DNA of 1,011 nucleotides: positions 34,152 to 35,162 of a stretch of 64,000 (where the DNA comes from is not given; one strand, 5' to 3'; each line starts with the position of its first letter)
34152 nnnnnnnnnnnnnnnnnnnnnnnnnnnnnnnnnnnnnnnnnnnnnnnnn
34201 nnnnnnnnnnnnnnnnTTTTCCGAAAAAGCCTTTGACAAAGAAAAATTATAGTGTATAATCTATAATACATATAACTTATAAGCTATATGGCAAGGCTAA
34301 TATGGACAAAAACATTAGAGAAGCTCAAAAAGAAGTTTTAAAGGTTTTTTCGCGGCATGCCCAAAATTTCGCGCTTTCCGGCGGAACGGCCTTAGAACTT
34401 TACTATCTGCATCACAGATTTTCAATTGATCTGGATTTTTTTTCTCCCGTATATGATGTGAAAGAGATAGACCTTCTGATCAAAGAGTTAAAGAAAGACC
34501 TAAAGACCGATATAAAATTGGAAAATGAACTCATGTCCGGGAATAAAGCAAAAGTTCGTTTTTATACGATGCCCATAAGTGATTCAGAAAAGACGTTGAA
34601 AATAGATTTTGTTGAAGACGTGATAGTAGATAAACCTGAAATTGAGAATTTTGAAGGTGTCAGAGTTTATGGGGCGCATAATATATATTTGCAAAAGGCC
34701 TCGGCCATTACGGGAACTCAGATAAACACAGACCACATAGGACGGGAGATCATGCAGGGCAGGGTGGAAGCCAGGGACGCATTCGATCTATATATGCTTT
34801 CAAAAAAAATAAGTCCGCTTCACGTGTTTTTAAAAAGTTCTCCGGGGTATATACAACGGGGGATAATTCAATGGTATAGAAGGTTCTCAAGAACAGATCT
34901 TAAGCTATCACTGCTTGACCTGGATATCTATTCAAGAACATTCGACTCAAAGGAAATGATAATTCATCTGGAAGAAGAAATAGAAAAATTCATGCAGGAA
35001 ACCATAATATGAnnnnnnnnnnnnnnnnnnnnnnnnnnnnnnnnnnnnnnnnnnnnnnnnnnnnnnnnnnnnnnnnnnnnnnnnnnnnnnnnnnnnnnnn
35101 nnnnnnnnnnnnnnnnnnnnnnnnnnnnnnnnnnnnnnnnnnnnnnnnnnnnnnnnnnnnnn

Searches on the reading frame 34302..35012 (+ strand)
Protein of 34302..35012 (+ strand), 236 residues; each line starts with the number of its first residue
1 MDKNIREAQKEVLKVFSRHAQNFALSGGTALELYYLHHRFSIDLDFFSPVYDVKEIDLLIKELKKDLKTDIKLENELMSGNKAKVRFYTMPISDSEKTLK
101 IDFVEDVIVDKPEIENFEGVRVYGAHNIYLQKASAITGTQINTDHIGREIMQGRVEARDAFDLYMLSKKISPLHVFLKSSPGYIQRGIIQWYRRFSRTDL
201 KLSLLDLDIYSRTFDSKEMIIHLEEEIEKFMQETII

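Call 7: search_protein_families(library=pfam, proteins=[window:34302-35012:+], max_evalue=0.01)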
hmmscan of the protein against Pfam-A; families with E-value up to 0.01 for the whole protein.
window:34302-35012:+ (236 aa): 1 family
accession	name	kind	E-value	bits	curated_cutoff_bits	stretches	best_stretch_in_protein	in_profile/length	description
PF08843.17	AbiEii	-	2.5e-17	64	22.5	1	16-168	8-170/238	Nucleotidyl transferase AbiEii toxin, Type IV TA system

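Call 47: search_protein_families(library=padloc, proteins=[window:34302-35012:+], max_evalue=0.001)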
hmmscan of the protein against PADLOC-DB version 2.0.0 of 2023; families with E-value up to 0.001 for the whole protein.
window:34302-35012:+ (236 aa): 15 families
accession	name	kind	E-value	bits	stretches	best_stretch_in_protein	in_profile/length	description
PDLC02328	AbiEii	-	1e-13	49.6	1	13-169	5-144/203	AbiEii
PDLC02307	AbiEii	-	1.1e-13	49.5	1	7-169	10-147/219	AbiEii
PDLC02323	AbiEii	-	1.7e-09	35.6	1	14-169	31-186/248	AbiEii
PDLC02304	AbiEii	-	2.3e-09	35.6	1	17-168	35-189/260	AbiEii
PDLC02330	AbiEii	-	1.5e-07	29.4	1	21-229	25-217/219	AbiEii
PDLC02313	AbiEii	-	2.2e-07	28.6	1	11-225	30-249/254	AbiEii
PDLC02296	AbiEii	-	2.1e-06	25.1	1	19-84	42-108/282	AbiEii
PDLC02324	AbiEii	-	6.7e-06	24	1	20-138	24-139/231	AbiEii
PDLC02291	AbiEii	-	1.3e-05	22.7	1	14-112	49-146/310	AbiEii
PDLC02290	AbiEii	-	4.5e-05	21.1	1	19-102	21-98/290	AbiEii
PDLC02305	AbiEii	-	0.00028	18.2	0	21-85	43-116/306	AbiEii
PDLC02298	AbiEii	-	0.00056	17.4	0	20-171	25-163/220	AbiEii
PDLC02293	AbiEii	-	0.00062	17.4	1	21-47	40-66/270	AbiEii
PDLC02319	AbiEii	-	0.0007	17.4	0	17-173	12-169/241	AbiEii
PDLC02306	AbiEii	-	0.00076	17.2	0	5-69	20-88/280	AbiEii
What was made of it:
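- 34302..35012 (+): AbiEii-like nucleotidyltransferase gene (236 aa), overlapping XRE by 4 nt. It is present or absent among relatives. Pfam PF08843 E = 2.5e-17 (call 7); PADLOC AbiEii (call 47).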

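Call 48: search_protein_families(library=ncbifam, proteins=[window:34302-35012:+], max_evalue=0.001)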
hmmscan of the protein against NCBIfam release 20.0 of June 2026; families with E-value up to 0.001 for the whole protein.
window:34302-35012:+ (236 aa): 0 families
